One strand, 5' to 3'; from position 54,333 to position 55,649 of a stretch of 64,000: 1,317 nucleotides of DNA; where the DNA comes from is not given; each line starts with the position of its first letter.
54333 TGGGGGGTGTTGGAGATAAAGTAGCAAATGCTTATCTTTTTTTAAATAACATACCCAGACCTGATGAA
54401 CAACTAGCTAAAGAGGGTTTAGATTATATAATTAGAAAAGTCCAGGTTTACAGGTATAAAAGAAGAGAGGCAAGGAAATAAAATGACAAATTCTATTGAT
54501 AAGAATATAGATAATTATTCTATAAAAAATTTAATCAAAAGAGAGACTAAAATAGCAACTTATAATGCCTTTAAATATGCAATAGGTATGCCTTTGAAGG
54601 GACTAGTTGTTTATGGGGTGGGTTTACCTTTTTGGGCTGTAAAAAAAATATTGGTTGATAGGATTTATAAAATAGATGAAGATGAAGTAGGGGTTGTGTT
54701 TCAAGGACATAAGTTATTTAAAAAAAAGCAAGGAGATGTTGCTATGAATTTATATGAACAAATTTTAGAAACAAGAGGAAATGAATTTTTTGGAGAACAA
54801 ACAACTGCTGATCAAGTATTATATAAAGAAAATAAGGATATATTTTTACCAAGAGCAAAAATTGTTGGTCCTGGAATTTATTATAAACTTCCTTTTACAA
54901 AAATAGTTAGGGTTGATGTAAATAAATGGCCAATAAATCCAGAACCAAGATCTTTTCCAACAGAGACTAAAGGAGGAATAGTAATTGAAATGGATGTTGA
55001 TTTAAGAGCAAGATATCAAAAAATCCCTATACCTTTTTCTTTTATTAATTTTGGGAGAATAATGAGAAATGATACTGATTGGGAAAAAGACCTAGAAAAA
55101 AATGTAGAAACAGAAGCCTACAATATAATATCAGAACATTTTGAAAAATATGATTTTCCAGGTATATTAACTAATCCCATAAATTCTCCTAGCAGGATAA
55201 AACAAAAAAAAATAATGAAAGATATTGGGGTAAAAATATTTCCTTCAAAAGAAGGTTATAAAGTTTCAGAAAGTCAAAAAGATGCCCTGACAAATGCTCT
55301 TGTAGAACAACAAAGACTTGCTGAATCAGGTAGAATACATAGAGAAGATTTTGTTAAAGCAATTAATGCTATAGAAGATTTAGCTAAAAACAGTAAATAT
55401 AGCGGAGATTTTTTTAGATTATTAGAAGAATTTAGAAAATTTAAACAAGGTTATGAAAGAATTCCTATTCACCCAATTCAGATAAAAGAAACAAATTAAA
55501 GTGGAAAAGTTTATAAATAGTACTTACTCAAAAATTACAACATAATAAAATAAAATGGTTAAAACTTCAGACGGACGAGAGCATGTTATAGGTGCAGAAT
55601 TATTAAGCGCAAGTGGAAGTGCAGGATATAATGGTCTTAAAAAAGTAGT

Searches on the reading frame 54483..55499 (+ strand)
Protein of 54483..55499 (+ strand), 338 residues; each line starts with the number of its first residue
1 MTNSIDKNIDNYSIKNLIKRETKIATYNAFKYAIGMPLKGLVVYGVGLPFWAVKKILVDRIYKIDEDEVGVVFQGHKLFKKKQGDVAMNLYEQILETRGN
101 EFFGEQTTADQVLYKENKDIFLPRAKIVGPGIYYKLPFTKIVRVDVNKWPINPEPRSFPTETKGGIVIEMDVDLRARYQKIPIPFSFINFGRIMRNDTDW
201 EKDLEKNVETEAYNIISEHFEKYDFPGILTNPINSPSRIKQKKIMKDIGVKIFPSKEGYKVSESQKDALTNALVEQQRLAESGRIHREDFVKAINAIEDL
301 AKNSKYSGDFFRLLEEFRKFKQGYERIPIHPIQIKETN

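Call 70: search_protein_families(library=pfam, max_evalue=0.001, proteins=[window:54483-55499:+])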
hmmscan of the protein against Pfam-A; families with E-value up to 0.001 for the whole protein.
window:54483-55499:+ (338 aa): 0 families

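Call 71: search_protein_families(library=ncbifam, max_evalue=0.01, proteins=[window:54483-55499:+])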
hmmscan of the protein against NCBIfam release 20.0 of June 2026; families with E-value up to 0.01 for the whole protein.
window:54483-55499:+ (338 aa): 1 family
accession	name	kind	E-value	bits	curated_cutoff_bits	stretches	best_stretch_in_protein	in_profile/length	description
NF040954.1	Arch_KDGaldase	equivalog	0.0053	16.1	390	1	266-336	199-270/288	bifunctional 2-dehydro-3-deoxy-phosphogluconate/2-dehydro-3-deoxy-6-phosphogalactonate aldolase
